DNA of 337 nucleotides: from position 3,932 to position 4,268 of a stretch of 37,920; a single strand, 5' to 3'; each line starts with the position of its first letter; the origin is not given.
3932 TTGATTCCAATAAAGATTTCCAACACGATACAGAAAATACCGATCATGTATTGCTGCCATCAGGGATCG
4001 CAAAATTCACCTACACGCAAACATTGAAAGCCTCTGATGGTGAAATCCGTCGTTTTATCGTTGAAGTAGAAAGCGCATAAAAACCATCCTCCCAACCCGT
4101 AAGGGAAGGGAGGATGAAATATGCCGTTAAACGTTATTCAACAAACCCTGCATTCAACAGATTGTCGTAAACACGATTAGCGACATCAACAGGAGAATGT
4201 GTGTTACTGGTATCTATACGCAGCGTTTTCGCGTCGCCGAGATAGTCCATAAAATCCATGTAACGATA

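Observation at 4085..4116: Family of GGAGG-rich hairpins at every convergent gene junction, two with an identical 14-nt loop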

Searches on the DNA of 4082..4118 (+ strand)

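Call 49: build_rna_model(alignment_id=A1, structure=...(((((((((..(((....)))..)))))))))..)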
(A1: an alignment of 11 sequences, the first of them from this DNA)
Model R1 built from alignment A1 (11 sequences, 37 columns); structure: as given.
model positions 37; base pairs 12; branch points 0; effective number of sequences 11; information 1.386 bits per position. Calibrated on 0.2 Mb of random sequence (short: E-values are rough).
structure used (alignment columns):
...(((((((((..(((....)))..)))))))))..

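Call 50: search_with_rna_model(model_id=R1, sources=[window, L002, L003, L004, L005, L006, L029, L007, L019], max_evalue=1, make_alignment=true)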
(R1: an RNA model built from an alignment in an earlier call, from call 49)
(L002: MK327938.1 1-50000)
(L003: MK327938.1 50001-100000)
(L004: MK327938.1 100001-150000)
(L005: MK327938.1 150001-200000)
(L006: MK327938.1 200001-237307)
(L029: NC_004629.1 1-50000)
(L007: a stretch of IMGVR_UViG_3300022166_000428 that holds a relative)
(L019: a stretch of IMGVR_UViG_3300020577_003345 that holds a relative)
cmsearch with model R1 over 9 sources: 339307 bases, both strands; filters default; matches with E-value up to 1: 58.
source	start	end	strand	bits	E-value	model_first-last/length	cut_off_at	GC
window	28852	28888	+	62.2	1.8e-16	1-37/37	no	0.57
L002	27743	27779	+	62.2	1.8e-16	1-37/37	no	0.57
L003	21987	22023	+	62.2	1.8e-16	1-37/37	no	0.57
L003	11006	11042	+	60.8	5.2e-16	1-37/37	no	0.54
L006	37244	37280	-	60.2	7.7e-16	1-37/37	no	0.57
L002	49773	49809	+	59.9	9.8e-16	1-37/37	no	0.59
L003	13712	13748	+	59.6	1.2e-15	1-37/37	no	0.62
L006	24381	24417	+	56.7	1e-14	1-37/37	no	0.65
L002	15775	15811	+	56.1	1.6e-14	1-37/37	no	0.54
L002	48104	48140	+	55.1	3.3e-14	1-37/37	no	0.62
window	4082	4118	+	55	3.6e-14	1-37/37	no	0.54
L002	4146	4182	+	55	3.6e-14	1-37/37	no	0.54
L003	43442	43478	+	53.1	1.4e-13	1-37/37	no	0.62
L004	34582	34618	+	52.9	1.6e-13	1-37/37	no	0.57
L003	47882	47918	-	50.6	8.3e-13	1-37/37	no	0.62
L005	24264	24300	+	47.4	8.6e-12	1-37/37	no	0.59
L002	1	28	-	39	4e-09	1-28/37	3'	0.57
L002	36843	36882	+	36.9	1.8e-08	1-37/37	no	0.6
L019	1962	1985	-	34.3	1.2e-07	8-31/37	no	0.71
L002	48105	48141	-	25.7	6.2e-05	1-37/37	no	0.59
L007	980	997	-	24.4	0.00015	11-28/37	no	0.61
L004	46605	46642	-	20.8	0.0021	1-37/37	no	0.58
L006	227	268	-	20.1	0.0036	1-37/37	no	0.6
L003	43443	43479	-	20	0.004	1-37/37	no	0.62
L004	46604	46641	+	19.7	0.0046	1-37/37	no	0.58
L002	11183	11222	+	19.1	0.0075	1-37/37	no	0.62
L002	49774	49810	-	18.8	0.0092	1-37/37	no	0.59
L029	43766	43794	+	18.6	0.011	1-37/37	no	0.48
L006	24382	24418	-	18.5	0.011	1-37/37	no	0.65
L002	27744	27780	-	18.5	0.012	1-37/37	no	0.57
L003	21988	22024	-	18.5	0.012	1-37/37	no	0.57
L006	37243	37279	+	18.4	0.012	1-37/37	no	0.57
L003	13713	13749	-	18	0.016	1-37/37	no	0.59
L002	43307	43343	-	17.9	0.017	1-37/37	no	0.62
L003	11007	11043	-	17.5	0.024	1-37/37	no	0.54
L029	43768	43794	-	17.1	0.031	1-37/37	no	0.52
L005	6153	6186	+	17.1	0.032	1-37/37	no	0.62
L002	11184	11223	-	16.9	0.038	1-37/37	no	0.6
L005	2275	2309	-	16.8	0.04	1-37/37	no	0.63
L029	2107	2129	+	16.6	0.046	1-37/37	no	0.65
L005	16925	16954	+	16.5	0.048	1-37/37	no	0.6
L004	10467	10494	+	15.6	0.091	1-37/37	no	0.61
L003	33247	33285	+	15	0.14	1-37/37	no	0.74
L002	15776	15812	-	15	0.15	1-37/37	no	0.57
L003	36748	36792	+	14.6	0.2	1-37/37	no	0.62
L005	3131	3166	+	14.6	0.2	1-37/37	no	0.64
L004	40968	40990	+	14.5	0.21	1-37/37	no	0.7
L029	8927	8947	-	14.4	0.22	1-37/37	no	0.57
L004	34584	34618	-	14.3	0.24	1-37/37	no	0.6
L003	33250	33284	-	13.9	0.31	1-37/37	no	0.8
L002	17603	17638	-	13.7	0.38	1-37/37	no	0.69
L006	227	266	+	13.4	0.48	1-37/37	no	0.62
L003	36749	36793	-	12.7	0.78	1-37/37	no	0.6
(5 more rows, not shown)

Alignment A2: 58 matches aligned to the model, 63 columns, each read 5' to 3' on its own strand. Consensus structure (alignment columns), stored with it:
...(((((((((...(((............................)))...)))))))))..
